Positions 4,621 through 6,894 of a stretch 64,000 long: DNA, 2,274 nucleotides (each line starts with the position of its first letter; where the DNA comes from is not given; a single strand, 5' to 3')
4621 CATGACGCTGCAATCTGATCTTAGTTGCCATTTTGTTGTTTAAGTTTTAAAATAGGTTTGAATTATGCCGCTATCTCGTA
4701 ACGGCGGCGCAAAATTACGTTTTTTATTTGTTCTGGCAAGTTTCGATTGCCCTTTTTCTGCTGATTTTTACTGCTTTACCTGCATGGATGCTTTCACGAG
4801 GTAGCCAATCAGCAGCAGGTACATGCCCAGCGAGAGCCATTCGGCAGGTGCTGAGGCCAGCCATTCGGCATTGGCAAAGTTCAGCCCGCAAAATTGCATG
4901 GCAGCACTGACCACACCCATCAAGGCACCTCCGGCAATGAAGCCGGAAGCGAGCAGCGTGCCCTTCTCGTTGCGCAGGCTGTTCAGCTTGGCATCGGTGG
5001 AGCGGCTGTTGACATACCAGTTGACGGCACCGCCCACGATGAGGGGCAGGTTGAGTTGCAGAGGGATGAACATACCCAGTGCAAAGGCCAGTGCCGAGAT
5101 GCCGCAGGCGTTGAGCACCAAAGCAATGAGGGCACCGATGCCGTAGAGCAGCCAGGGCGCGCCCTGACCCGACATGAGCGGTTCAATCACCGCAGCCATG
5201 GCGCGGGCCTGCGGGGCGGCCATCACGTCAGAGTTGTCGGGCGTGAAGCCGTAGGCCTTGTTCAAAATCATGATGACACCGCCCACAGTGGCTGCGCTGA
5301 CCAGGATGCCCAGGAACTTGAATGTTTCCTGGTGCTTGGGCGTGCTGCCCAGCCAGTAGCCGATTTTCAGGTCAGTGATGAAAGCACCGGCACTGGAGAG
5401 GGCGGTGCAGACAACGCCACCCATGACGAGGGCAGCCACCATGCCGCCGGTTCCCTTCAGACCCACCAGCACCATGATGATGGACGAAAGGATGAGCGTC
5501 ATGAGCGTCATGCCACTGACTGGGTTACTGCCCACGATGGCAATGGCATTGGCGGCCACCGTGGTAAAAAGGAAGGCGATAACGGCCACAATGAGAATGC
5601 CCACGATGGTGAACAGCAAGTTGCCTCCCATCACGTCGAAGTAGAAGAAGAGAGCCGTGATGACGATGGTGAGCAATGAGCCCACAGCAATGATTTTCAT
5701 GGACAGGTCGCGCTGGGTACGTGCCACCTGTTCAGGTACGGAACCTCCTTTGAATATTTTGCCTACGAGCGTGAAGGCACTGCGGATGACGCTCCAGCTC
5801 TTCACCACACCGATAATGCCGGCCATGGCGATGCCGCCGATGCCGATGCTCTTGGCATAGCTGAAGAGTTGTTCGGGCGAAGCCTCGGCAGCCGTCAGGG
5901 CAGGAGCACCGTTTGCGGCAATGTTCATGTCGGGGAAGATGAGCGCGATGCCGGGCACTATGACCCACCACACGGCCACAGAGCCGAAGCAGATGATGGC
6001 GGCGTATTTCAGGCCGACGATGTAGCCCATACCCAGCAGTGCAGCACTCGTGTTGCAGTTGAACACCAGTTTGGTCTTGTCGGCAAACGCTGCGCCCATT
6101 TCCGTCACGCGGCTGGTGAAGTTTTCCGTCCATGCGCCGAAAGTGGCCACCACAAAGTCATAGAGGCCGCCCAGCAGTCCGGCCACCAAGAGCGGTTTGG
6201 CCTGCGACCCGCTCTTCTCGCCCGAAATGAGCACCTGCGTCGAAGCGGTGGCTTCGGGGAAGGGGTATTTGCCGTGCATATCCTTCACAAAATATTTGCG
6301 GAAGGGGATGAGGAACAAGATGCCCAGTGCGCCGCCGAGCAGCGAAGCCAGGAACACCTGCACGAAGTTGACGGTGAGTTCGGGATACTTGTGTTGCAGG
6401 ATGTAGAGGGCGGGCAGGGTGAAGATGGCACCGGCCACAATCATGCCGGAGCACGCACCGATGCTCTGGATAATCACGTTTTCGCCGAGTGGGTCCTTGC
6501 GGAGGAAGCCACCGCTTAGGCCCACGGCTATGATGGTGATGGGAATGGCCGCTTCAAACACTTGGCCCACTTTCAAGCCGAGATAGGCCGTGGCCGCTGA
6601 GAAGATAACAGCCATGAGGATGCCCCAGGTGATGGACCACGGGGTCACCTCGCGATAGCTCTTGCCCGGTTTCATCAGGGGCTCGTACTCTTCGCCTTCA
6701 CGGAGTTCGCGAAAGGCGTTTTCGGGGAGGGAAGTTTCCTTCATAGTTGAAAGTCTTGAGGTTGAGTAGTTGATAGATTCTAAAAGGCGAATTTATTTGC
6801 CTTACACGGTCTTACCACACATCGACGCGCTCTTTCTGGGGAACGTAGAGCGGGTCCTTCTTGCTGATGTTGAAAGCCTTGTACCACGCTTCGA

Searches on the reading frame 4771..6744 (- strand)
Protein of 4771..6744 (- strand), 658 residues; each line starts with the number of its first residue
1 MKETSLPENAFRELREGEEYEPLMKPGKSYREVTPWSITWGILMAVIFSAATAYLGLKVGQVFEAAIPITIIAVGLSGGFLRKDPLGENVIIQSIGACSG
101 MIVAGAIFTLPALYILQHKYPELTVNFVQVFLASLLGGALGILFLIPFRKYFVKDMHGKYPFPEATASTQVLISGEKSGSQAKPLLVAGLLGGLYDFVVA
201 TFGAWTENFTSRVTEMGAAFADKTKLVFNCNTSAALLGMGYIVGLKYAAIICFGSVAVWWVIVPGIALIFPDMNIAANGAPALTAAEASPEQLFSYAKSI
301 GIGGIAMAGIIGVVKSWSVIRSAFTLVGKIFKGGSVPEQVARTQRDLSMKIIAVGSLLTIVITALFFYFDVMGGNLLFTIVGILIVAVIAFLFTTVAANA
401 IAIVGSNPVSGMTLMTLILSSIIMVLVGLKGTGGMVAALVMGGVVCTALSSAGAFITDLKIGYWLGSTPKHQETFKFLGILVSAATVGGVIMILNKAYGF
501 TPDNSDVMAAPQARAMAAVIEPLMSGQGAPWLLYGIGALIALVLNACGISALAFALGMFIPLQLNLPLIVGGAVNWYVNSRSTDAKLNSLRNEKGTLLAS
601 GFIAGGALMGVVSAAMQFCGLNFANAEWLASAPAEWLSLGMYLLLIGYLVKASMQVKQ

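Call 74: search_protein_families(library=ncbifam, proteins=[window:4771-6744:-], max_evalue=1e-10)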
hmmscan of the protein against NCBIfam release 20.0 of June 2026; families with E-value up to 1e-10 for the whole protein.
window:4771-6744:- (658 aa): 2 families
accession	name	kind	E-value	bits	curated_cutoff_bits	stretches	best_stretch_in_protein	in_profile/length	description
TIGR00733.1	TIGR00733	equivalog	3.3e-72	243.8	182.5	1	36-616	5-587/589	OPT family oligopeptide transporter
TIGR00728.1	OPT_sfam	superfamily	7.3e-43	147.1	128.35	2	34-267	18-267/659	OPT family oligopeptide transporter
